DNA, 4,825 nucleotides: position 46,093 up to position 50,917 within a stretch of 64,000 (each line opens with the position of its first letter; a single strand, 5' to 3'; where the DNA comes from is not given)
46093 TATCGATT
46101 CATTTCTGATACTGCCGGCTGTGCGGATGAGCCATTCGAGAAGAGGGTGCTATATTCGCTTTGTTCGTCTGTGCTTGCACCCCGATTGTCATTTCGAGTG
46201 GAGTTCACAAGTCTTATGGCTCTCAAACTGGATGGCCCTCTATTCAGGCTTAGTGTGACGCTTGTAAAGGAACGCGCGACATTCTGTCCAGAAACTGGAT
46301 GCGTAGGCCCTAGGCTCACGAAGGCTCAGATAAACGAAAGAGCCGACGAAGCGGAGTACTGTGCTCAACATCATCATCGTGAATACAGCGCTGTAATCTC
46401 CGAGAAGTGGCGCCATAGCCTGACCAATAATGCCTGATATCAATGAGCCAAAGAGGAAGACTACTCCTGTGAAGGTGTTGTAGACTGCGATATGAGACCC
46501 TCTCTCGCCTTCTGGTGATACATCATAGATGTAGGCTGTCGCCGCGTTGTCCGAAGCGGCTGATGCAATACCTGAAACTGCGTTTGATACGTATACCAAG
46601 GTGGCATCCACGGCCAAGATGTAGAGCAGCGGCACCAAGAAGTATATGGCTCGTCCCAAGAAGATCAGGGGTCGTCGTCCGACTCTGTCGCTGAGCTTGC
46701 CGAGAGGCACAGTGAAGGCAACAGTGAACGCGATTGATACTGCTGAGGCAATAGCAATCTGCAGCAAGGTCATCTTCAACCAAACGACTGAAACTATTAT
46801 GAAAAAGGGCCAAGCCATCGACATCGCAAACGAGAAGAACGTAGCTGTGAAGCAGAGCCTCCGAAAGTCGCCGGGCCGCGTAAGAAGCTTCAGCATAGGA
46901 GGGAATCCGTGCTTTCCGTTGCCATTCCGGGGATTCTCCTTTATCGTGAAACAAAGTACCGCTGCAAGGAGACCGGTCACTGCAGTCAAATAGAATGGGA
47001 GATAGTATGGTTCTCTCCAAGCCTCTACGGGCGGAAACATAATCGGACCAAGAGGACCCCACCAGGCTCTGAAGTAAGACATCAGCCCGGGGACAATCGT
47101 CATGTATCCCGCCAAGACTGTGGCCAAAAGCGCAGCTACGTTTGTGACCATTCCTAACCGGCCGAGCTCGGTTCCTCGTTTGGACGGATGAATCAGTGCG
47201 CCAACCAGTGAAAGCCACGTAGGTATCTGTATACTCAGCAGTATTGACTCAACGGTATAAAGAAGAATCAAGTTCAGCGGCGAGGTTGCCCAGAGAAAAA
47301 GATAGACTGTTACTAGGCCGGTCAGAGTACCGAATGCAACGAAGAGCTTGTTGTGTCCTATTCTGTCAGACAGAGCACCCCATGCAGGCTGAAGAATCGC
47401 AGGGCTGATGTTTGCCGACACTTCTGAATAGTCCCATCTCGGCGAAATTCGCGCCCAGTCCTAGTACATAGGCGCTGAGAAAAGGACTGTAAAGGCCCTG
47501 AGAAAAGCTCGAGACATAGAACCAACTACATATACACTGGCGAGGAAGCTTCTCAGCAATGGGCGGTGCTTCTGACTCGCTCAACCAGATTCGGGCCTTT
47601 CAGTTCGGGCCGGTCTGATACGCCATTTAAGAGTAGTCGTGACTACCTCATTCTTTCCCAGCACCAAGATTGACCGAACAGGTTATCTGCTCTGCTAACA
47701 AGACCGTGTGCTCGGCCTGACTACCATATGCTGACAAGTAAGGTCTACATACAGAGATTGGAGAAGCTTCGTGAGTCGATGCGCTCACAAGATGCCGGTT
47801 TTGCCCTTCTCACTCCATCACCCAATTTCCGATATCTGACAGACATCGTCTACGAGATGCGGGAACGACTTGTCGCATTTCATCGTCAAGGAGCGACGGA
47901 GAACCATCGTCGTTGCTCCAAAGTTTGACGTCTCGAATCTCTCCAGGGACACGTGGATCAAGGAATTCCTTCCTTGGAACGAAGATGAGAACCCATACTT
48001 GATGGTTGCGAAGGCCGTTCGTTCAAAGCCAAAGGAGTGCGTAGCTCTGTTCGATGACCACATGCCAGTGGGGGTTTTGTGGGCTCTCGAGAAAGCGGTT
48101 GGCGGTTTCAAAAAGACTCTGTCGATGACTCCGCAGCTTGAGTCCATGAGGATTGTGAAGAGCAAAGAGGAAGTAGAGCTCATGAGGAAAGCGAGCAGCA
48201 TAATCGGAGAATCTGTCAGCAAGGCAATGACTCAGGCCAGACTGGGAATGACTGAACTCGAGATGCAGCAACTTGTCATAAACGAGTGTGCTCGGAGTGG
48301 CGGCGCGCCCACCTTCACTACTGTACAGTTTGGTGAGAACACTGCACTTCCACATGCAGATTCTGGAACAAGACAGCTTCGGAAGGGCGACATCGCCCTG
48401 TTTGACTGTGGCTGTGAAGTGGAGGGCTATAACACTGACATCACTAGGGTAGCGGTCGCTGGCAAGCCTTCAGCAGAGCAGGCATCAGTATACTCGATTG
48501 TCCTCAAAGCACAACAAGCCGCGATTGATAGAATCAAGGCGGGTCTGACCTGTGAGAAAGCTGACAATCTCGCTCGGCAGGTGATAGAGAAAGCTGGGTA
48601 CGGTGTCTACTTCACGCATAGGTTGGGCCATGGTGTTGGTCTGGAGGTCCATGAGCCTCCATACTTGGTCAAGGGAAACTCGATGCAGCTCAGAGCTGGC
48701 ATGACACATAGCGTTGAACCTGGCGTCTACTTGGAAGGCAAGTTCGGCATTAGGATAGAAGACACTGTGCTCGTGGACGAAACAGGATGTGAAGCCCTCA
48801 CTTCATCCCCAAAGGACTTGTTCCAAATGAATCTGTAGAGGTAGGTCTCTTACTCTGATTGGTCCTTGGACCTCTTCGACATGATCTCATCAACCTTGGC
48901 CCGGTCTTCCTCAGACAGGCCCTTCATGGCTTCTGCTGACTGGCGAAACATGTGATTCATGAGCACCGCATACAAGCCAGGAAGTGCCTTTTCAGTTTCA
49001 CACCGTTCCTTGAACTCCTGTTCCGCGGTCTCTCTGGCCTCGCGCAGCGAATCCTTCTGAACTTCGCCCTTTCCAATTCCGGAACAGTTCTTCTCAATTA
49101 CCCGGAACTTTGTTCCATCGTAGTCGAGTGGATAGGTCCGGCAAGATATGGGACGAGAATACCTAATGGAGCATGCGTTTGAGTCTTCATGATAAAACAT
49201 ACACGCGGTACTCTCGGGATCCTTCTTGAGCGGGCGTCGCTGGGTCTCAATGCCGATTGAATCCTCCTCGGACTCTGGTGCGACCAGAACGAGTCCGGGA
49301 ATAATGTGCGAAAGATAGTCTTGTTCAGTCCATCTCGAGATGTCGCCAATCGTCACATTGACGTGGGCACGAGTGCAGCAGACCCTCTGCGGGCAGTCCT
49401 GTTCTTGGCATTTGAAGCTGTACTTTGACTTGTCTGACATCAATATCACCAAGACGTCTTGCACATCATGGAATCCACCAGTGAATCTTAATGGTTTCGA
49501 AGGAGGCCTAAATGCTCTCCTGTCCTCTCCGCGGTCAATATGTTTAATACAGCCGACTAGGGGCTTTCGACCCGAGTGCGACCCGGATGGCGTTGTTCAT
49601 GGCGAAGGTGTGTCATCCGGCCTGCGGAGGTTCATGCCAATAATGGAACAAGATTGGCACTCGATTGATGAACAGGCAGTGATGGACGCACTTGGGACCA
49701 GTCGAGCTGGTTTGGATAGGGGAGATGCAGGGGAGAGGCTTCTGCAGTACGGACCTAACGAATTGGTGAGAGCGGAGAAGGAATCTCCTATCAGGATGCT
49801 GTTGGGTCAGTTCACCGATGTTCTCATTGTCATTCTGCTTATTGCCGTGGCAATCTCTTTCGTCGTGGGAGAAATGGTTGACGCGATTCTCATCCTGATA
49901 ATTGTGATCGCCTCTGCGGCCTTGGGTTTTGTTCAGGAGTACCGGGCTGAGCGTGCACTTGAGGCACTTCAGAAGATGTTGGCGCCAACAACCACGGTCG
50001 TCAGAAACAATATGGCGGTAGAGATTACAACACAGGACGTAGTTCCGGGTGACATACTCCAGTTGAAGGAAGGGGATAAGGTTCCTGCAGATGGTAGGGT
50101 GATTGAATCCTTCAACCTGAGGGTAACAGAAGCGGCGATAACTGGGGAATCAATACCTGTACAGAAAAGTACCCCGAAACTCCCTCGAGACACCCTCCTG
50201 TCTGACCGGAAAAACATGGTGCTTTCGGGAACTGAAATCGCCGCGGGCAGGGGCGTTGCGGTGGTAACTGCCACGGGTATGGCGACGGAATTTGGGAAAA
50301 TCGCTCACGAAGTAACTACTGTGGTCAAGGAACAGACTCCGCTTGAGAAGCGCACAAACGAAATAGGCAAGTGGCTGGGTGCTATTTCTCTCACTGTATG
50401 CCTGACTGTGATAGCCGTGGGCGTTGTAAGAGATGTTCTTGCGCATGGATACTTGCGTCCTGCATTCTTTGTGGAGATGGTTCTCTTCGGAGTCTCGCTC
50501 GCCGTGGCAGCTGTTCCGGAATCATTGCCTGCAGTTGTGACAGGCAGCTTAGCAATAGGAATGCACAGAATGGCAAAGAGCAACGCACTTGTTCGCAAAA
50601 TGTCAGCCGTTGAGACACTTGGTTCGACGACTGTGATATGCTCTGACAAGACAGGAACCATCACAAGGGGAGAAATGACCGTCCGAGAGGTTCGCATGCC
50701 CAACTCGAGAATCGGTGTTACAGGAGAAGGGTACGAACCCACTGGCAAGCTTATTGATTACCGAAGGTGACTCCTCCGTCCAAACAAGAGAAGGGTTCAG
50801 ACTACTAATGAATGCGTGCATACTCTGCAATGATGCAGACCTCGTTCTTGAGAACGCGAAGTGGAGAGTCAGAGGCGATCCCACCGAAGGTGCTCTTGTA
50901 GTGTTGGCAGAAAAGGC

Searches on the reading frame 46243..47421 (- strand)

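Call 41: search_protein_families(library=pfam, proteins=[window:46243-47421:-], max_evalue=0.0001)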
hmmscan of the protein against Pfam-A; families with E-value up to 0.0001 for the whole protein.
window:46243-47421:- (393 aa): 2 families
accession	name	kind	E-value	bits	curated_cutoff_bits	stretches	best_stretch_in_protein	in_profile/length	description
PF07690.21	MFS_1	-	1.2e-37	130.1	33.4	2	189-377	1-184/347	Major Facilitator Superfamily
PF00083.30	Sugar_tr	-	9.5e-05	21.9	22.3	1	217-362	44-189/452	Sugar (and other) transporter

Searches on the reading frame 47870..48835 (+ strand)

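Call 41: search_protein_families(library=pfam, proteins=[window:47870-48835:+], max_evalue=0.0001)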
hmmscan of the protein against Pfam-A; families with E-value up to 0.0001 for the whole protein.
window:47870-48835:+ (322 aa): 1 family
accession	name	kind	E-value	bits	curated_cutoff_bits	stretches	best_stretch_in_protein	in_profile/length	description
PF00557.29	Peptidase_M24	-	2.1e-64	217.5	23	1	103-304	1-208/208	Metallopeptidase family M24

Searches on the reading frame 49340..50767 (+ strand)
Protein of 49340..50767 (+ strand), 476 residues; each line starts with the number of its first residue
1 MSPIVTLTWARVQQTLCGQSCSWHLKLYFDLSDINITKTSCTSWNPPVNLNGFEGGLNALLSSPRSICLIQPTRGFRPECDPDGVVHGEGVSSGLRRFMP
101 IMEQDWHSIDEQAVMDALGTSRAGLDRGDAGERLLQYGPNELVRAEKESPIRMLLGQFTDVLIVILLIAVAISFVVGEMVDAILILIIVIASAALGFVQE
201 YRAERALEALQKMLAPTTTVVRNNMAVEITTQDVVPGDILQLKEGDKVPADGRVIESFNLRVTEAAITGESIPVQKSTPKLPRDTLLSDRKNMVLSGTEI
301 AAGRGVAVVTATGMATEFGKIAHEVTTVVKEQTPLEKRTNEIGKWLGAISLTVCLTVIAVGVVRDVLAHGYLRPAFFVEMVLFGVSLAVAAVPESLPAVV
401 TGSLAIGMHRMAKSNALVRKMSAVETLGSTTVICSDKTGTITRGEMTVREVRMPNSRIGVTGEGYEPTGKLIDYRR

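Call 41: search_protein_families(library=pfam, proteins=[window:49340-50767:+], max_evalue=0.0001)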
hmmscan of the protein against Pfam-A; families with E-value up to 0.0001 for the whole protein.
window:49340-50767:+ (476 aa): 2 families
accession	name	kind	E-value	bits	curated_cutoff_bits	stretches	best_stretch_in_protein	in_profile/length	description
PF00122.25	E1-E2_ATPase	-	2.9e-48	164.2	28.1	1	212-413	1-180/181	E1-E2 ATPase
PF00690.31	Cation_ATPase_N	-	4.9e-17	61.8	20.4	1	106-173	1-69/69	Cation transporter/ATPase, N-terminus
